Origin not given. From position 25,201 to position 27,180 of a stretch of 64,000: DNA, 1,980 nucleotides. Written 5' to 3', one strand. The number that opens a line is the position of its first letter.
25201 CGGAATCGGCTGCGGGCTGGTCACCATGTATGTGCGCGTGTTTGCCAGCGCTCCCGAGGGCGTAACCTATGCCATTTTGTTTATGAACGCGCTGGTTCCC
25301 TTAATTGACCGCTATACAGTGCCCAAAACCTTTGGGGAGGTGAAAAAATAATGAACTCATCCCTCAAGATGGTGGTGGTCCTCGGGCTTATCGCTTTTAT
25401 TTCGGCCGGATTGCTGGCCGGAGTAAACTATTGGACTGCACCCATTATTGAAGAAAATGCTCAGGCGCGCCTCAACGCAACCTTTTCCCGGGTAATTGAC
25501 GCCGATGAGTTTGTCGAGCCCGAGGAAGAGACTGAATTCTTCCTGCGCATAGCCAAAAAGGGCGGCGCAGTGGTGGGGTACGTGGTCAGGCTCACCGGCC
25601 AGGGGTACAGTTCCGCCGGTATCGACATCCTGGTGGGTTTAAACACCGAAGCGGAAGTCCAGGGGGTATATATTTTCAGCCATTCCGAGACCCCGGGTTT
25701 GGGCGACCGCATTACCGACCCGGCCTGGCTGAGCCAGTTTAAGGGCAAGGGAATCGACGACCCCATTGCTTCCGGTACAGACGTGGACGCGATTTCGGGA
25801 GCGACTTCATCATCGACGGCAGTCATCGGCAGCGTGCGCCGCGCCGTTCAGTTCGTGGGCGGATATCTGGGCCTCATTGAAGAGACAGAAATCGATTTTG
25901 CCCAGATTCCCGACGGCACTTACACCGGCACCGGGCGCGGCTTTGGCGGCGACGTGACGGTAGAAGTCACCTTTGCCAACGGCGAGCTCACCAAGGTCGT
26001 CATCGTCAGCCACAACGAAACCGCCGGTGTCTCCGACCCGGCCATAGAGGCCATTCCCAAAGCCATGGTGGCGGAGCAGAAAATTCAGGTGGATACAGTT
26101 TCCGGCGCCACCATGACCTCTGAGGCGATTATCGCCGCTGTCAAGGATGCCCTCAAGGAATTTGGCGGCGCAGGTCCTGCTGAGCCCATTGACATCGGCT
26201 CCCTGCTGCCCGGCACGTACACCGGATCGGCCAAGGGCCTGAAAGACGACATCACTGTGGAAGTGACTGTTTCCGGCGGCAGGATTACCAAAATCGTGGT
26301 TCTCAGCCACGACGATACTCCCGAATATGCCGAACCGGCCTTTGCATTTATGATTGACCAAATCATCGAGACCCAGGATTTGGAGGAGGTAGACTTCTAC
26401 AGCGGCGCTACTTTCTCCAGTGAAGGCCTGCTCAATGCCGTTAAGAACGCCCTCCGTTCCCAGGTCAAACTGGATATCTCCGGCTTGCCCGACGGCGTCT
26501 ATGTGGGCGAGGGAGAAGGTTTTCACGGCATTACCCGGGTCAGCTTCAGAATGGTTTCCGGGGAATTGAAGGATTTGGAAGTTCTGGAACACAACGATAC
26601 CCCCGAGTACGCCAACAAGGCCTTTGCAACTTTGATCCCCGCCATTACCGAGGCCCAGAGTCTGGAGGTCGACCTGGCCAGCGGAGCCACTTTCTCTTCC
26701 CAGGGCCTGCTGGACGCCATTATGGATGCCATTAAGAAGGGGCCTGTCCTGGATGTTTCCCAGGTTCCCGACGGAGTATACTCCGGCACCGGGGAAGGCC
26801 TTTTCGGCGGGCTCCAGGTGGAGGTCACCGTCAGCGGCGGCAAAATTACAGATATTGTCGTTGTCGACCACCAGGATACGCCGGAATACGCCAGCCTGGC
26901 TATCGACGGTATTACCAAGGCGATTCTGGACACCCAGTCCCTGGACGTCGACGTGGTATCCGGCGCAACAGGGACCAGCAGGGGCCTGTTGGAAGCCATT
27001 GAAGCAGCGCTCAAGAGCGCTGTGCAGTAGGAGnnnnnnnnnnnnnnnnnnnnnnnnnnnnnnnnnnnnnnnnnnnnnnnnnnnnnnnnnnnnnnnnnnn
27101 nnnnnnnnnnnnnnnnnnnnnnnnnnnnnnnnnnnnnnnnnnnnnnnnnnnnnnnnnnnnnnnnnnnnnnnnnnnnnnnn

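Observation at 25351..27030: RnfG carrying five FMN-binding domains (canonical RnfG + four tandem ~90-aa FMN_bind repeats)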

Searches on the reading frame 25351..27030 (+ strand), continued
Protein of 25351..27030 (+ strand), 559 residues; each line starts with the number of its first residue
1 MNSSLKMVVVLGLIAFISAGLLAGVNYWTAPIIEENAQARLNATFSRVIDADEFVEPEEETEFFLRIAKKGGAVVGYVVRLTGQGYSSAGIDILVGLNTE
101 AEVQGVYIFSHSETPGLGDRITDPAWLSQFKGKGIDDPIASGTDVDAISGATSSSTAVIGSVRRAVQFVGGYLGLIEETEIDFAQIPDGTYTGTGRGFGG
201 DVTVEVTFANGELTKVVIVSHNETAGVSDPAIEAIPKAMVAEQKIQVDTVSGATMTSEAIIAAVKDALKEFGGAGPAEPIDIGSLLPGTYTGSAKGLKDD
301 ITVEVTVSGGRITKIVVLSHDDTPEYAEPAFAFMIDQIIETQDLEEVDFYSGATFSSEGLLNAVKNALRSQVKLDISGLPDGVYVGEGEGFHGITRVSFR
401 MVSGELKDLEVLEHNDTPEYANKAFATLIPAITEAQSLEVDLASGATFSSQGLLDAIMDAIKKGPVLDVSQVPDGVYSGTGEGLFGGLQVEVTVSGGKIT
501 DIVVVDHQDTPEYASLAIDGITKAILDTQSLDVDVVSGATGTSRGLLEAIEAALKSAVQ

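Call 36: search_solved_structures(query=window:25351-27027:+, max_evalue=0.001, show_alignments=2)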
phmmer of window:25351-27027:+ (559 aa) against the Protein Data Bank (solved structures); distinct sequences matched with E-value up to 0.001: 10.
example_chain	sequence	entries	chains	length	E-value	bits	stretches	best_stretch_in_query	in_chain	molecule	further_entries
7zc6_G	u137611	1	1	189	4.3e-20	75.1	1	3-169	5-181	RnfG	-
8p2b_A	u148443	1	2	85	4e-11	45.5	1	477-556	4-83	Clostridiaceae bacterium FMN4 domain 1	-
9eri_G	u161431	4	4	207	1.4e-10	43.7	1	17-168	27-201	Na(+)-translocating ferredoxin:NAD(+) oxidoreductase complex subunit G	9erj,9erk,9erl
4xhf_A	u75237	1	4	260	1.5e-08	37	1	72-138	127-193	Na-translocating NADH-quinone reductase subunit C NqrC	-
8p2a_A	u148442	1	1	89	5.6e-06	28.5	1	481-556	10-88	FMN-binding domain-containing protein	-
8ahx_G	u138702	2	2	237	8e-06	28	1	11-170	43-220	Ion-translocating oxidoreductase complex subunit G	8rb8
8rb9_G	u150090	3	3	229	8.2e-06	28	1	11-170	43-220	Ion-translocating oxidoreductase complex subunit G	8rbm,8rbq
4xa7_A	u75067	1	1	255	3.2e-05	26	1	65-138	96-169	Na(+)-translocating NADH-quinone reductase subunit C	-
4u9s_C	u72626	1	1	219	0.00062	21.8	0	76-138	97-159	Na(+)-translocating NADH-quinone reductase subunit C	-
7xk3_C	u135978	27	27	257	0.00092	21.2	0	78-138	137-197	Na(+)-translocating NADH-quinone reductase subunit C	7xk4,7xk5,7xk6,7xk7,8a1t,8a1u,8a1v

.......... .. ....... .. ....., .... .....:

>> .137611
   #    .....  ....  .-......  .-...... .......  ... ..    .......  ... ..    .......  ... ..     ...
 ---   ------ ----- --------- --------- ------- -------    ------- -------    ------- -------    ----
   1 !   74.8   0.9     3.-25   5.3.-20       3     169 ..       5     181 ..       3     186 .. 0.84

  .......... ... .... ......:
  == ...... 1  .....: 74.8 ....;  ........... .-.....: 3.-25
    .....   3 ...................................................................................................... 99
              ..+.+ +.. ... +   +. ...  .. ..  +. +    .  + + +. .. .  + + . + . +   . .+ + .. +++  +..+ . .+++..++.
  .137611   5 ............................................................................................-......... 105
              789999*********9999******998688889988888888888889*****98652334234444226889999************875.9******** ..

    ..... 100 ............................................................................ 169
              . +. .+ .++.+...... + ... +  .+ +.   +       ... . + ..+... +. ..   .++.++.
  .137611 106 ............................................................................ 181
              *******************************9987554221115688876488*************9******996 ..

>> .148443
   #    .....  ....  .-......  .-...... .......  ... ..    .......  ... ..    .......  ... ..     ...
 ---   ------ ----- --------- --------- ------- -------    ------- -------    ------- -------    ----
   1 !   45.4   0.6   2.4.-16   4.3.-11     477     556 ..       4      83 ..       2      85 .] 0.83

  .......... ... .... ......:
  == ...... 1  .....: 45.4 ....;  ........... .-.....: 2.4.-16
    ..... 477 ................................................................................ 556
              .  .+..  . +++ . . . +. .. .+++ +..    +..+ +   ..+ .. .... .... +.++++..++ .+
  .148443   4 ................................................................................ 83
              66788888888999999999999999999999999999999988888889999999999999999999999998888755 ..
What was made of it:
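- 25369..25425 (+): only transmembrane helix of RnfG (about aa 7-25); everything downstream is outside the cytoplasm. Aligns to the TM and stalk of 7zc6_G (call 36).
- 26743..27027 (+): R5, fourth extra FMN domain; Thr540 codon at 26968-26970. Best sequence match to the crystal structure of CbFMN4 domain 1, 8p2b, E 4e-11 (call 36).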

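Call 39: fold_search(model_id=the predicted structure, library=pdb)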
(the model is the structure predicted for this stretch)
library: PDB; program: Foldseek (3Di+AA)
matches with E <= 10: 985; with E <= 0.001: 12
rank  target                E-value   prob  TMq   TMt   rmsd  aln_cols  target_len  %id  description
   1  7zc6_G                4.8e-08  1.00  0.26  0.71   4.5       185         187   34  Na+ - translocating ferredoxin: NAD+ reductase (Rnf) of C. tetanomorphum (released 2022-09-28)
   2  8rb8_G                2.1e-07  1.00  0.24  0.60   5.1       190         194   25  Cryo-EM structure of the NADH:ferredoxin oxidoreductase RNF from Azotobacter vinelandii, purified with 2-ME/TCEP, NADH (released 2024-06-26)
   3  8ahx_G                2.9e-07  1.00  0.24  0.59   5.3       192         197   24  Cryo-EM structure of the nitrogen-fixation associated NADH:ferredoxin oxidoreductase RNF from Azotobacter vinelandii (released 2023-11-01)
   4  8rb9_G                3.1e-07  1.00  0.24  0.62   4.8       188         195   26  Cryo-EM structure of the NADH:ferredoxin oxidoreductase RNF from Azotobacter vinelandii, NADH added (released 2024-06-26)
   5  9eri_G                4.5e-07  1.00  0.26  0.64   4.8       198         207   29  Cryo-EM structure of sodium pumping Rnf complex from Acetobacterium woodii bound to NADH (released 2025-03-05)
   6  8p2b_B                5.6e-06  1.00  0.14  0.87   1.3        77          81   40  Crystal structure of CbFMN4 domain 1 (released 2023-07-19)
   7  8p2b_A                2.1e-05  1.00  0.14  0.88   1.7        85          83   36  Crystal structure of CbFMN4 domain 1 (released 2023-07-19)
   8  7xk3_C                5.0e-05  1.00  0.24  0.47   6.1       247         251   16  Cryo-EM structure of Na+-pumping NADH-ubiquinone oxidoreductase from Vibrio cholerae, state 1 (released 2022-07-20)
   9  8p2a                  1.9e-04  1.00  0.15  0.83   1.8        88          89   30  Crystal structure of SaFMN3 domain 2 (released 2023-07-19)
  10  8a1y_C                2.0e-04  1.00  0.24  0.48   6.2       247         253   17  Sodium pumping NADH-quinone oxidoreductase with inhibitor HQNO (released 2023-06-14)
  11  8a1u_C                2.2e-04  1.00  0.24  0.48   6.0       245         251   17  Sodium pumping NADH-quinone oxidoreductase with substrates NADH and Q2 (released 2023-09-20)
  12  8ad0_C                3.7e-04  1.00  0.25  0.50   5.9       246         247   17  X-ray structure of Na+-NQR from Vibrio cholerae in different conformation at 3.1 A (released 2023-07-12)
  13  9u5g_C                1.2e-03  1.00  0.19  0.37   5.7       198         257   18  Cryo-EM structure of Na+-translocating NADH-ubiquinone oxidoreductase NqrC-T225Y mutant from Vibrio cholerae (released 2025-06-25)
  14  8a1t_C                1.6e-03  1.00  0.25  0.51   5.5       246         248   18  Sodium pumping NADH-quinone oxidoreductase (released 2023-06-14)
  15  4xhf_A                2.8e-03  1.00  0.16  0.36   9.1       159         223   24  Crystal structure of Shewanella oneidensis NqrC (released 2015-12-16)
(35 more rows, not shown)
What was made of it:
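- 25552..25866 (+): D1, canonical RnfG FMN domain; flavinylated Thr152 codon at 25804-25806. Sequence match to RnfG 7zc6_G, E 4.3e-20 (call 36), and Foldseek TM 0.71 (call 39).
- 26743..27027 (+): One repeat of the model superposes on 8p2b with Foldseek TM 0.87-0.88, rmsd 1.3-1.7 Å (call 39).
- On RnfG (Rnf complex subunit G, TIGR01947): 7zc6_G: phmmer E 4.3e-20 (call 36) and Foldseek E 4.8e-08, target TM 0.71 (call 39).
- Closest known: Canonical RnfG. Same: This covers the TM anchor, the stalk helix, the alpha/beta FMN domain and the SGAT Thr (calls 36, 39).
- It matches solved RnfG chains by sequence and by fold (calls 36, 39). The repeats match CbFMN4 domain 1 and SaFMN3 domain 2 (calls 36, 39).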

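Call 57: find_encoding_contigs(protein=P0039, flank=10000, max_places=1)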
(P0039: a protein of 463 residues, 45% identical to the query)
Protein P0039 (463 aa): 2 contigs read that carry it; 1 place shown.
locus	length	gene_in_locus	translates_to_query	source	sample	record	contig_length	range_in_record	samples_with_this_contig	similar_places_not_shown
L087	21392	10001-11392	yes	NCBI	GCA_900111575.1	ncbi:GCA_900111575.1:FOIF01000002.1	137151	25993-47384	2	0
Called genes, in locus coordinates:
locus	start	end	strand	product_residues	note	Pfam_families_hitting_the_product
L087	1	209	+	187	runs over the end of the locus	PF02518:HATPase_c, PF13589:HATPase_c_3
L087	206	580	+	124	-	-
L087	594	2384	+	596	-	PF01257:2Fe-2S_thioredx, PF01512:Complex1_51K, PF10589:NADH_4Fe-4S, PF00037:Fer4 (weak), PF13237:Fer4_10, PF14697:Fer4_21 (weak), PF12838:Fer4_7, PF00037:Fer4 (weak), +3 more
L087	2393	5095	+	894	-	-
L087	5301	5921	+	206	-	PF06971:Put_DNA-bind_N, PF02629:CoA_binding, PF01408:GFO_IDH_MocA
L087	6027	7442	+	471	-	PF00206:Lyase_1, PF10415:FumaraseC_C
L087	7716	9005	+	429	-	PF13375:RnfC_N, PF01512:Complex1_51K, PF10531:SLBB, PF13237:Fer4_10, PF12838:Fer4_7 (weak), PF13183:Fer4_8, PF13187:Fer4_9 (weak), PF13534:Fer4_17 (weak), +1 more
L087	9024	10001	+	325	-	PF03116:NQR2_RnfD_RnfE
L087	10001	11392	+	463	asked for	PF04205:FMN_bind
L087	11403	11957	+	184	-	PF02508:Rnf-Nqr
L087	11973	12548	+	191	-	PF02508:Rnf-Nqr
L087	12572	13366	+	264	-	PF04060:FeS, PF12838:Fer4_7 (weak), PF13187:Fer4_9 (weak), PF14697:Fer4_21 (weak), PF00037:Fer4 (weak), PF12838:Fer4_7 (weak), PF13187:Fer4_9 (weak), PF14697:Fer4_21 (weak), +5 more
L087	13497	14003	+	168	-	PF01899:MNHE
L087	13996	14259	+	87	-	PF04066:MrpF_PhaF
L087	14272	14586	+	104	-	PF03334:PhaG_MnhG_YufB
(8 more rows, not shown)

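Call 58: find_encoding_contigs(protein=P0044, flank=10000, max_places=1)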
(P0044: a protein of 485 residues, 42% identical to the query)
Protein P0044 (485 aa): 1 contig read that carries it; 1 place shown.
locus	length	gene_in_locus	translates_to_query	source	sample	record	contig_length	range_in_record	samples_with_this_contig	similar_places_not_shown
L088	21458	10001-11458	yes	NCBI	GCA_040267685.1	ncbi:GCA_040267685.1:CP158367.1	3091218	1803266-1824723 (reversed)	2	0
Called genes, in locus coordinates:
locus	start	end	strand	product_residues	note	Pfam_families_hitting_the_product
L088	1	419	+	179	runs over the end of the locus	PF02518:HATPase_c, PF13589:HATPase_c_3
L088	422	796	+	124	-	-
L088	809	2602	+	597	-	PF01257:2Fe-2S_thioredx, PF01512:Complex1_51K, PF10589:NADH_4Fe-4S, PF00037:Fer4 (weak), PF13237:Fer4_10, PF14697:Fer4_21, PF12838:Fer4_7 (weak), PF00037:Fer4 (weak), +3 more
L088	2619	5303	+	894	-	-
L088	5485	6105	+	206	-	PF06971:Put_DNA-bind_N, PF02629:CoA_binding, PF01408:GFO_IDH_MocA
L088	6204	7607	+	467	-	PF00206:Lyase_1, PF10415:FumaraseC_C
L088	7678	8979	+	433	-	PF13375:RnfC_N, PF01512:Complex1_51K, PF10531:SLBB, PF12797:Fer4_2 (faint), PF12838:Fer4_7 (weak), PF13183:Fer4_8 (weak), PF13187:Fer4_9 (weak), PF13237:Fer4_10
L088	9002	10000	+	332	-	PF03116:NQR2_RnfD_RnfE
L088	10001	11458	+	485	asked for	PF04205:FMN_bind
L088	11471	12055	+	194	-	PF02508:Rnf-Nqr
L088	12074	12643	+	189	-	PF02508:Rnf-Nqr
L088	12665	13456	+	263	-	PF04060:FeS, PF12838:Fer4_7 (weak), PF13187:Fer4_9 (weak), PF14697:Fer4_21 (weak), PF00037:Fer4 (weak), PF12797:Fer4_2 (weak), PF12837:Fer4_6 (weak), PF12838:Fer4_7, +8 more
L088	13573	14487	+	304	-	PF03473:MOSC, PF00994:MoCF_biosynth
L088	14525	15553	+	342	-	PF02424:ApbE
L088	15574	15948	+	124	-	PF07009:NusG_II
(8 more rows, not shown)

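Call 59: find_encoding_contigs(protein=P0011, flank=10000, max_places=1)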
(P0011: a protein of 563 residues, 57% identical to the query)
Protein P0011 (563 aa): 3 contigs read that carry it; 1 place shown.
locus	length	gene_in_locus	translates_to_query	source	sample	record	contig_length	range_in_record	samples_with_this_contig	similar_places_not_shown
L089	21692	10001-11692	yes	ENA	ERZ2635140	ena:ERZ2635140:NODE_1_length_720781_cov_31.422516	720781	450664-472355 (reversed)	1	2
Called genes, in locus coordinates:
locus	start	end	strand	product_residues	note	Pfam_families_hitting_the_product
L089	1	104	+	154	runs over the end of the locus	PF01257:2Fe-2S_thioredx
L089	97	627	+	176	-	PF02518:HATPase_c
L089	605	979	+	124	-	PF01257:2Fe-2S_thioredx (weak)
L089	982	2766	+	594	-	PF01257:2Fe-2S_thioredx (weak), PF14697:Fer4_21 (faint), PF01512:Complex1_51K, PF10531:SLBB (faint), PF10589:NADH_4Fe-4S, PF00037:Fer4 (weak), PF13237:Fer4_10 (weak), PF12838:Fer4_7 (weak), +2 more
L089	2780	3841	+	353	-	PF00111:Fer2, PF13510:Fer2_4, PF10588:NADH-G_4Fe-4S_3, PF22117:Fer4_Nqo3, PF12838:Fer4_7, PF13183:Fer4_8 (weak), PF04879:Molybdop_Fe4S4, PF00384:Molybdopterin, +2 more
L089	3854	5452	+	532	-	PF00384:Molybdopterin, PF01568:Molydop_binding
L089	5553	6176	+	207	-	PF06971:Put_DNA-bind_N, PF02629:CoA_binding, PF01408:GFO_IDH_MocA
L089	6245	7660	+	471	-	PF00206:Lyase_1, PF10415:FumaraseC_C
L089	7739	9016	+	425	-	PF13375:RnfC_N, PF01512:Complex1_51K, PF10531:SLBB, PF13187:Fer4_9 (faint), PF12797:Fer4_2 (faint), PF13237:Fer4_10, PF12838:Fer4_7 (weak), PF13183:Fer4_8 (faint)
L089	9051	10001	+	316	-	PF03116:NQR2_RnfD_RnfE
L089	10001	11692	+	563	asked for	PF04205:FMN_bind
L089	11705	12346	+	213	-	PF02508:Rnf-Nqr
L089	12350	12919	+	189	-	PF02508:Rnf-Nqr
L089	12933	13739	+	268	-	PF04060:FeS, PF12838:Fer4_7 (weak), PF13187:Fer4_9, PF14697:Fer4_21, PF00037:Fer4 (weak), PF13237:Fer4_10, PF12838:Fer4_7, PF13187:Fer4_9, +8 more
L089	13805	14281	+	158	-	PF01899:MNHE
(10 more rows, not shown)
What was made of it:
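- Relatives carry a NuoE/NuoF-like plus molybdopterin (formate-dehydrogenase-like) block just upstream of rex-aspA-rnf (calls 57-59).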

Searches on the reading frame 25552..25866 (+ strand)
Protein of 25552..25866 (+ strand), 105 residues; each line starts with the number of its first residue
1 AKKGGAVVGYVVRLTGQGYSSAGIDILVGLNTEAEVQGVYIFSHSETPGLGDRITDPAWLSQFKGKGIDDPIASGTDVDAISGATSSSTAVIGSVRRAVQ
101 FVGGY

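Call 72: search_protein_families(library=pfam, proteins=[window:25552-25866:+], max_evalue=0.001)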
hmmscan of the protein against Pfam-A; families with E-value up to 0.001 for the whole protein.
window:25552-25866:+ (105 aa): 1 family
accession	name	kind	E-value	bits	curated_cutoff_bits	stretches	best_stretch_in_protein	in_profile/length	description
PF04205.19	FMN_bind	-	1.4e-16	61.4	22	1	23-100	5-77/77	FMN-binding domain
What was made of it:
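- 25552..25866 (+): FMN_bind 61.4 bits (call 72).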

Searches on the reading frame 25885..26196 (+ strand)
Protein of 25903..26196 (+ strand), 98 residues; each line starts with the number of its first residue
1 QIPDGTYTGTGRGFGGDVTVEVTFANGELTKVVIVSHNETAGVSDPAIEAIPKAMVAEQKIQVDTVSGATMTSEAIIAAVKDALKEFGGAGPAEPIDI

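Call 4: search_protein_families(library=ncbifam, proteins=[window:25903-26196:+], max_evalue=0.01)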
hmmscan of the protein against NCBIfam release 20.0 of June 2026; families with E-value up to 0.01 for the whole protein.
window:25903-26196:+ (98 aa): 5 families
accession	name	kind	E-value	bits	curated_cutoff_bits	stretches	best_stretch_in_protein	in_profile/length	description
TIGR01947.1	rnfG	subfamily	5.2e-09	36.5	102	2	55-85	153-183/187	RnfABCDGE type electron transport complex subunit G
NF045876.1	RnfG_DVU2794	exception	5.6e-08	32.5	205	1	10-87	90-179/190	RnfABCDGE type electron transport complex subunit G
TIGR01938.1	nqrC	equivalog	0.00053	19.7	144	1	39-88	201-246/251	NADH:ubiquinone reductase (Na(+)-transporting) subunit C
NF003750.0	PRK05346.2-1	equivalog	0.00087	18.9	352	1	47-87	178-218/225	Na(+)-translocating NADH-quinone reductase subunit C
NF002519.0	PRK01908.1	equivalog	0.0033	17.1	178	0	60-85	165-190/209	electron transport complex subunit RsxG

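Call 72: search_protein_families(library=pfam, proteins=[window:25885-26172:+], max_evalue=0.001)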
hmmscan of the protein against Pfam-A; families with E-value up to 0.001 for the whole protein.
window:25885-26172:+ (96 aa): 1 family
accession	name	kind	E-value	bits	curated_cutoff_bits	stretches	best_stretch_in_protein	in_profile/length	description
PF04205.19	FMN_bind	-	2.4e-19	70.2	22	1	19-91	1-77/77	FMN-binding domain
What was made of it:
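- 25885..26172 (+): R2, first extra FMN domain; Thr254 codon at 26110-26112. FMN_bind 70.2 bits (call 72).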

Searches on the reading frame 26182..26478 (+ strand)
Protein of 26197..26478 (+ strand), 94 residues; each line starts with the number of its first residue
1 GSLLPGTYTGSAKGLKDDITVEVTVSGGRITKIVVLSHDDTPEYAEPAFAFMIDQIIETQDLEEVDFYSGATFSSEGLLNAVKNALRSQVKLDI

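Call 4: search_protein_families(library=ncbifam, proteins=[window:26197-26478:+], max_evalue=0.01)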
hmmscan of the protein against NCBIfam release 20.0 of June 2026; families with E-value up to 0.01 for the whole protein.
window:26197-26478:+ (94 aa): 3 families
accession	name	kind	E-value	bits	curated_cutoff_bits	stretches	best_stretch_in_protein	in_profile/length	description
NF045876.1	RnfG_DVU2794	exception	0.00041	19.9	205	1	11-88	90-178/190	RnfABCDGE type electron transport complex subunit G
TIGR01947.1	rnfG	subfamily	0.00051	20.2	102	0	59-88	155-184/187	RnfABCDGE type electron transport complex subunit G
NF041840.1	rnfG_Methano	equivalog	0.0053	16.4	230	0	8-86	92-181/189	Rnf electron transport complex subunit RnfG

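Call 72: search_protein_families(library=pfam, proteins=[window:26182-26463:+], max_evalue=0.001)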
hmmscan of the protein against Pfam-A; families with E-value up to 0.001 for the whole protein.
window:26182-26463:+ (94 aa): 1 family
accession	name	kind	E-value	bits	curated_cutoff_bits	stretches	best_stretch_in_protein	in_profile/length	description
PF04205.19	FMN_bind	-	5.1e-18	65.9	22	1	19-91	1-76/77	FMN-binding domain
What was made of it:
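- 26182..26463 (+): R3, second extra FMN domain; Thr354 codon at 26410-26412. FMN_bind 65.9 bits (call 72).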
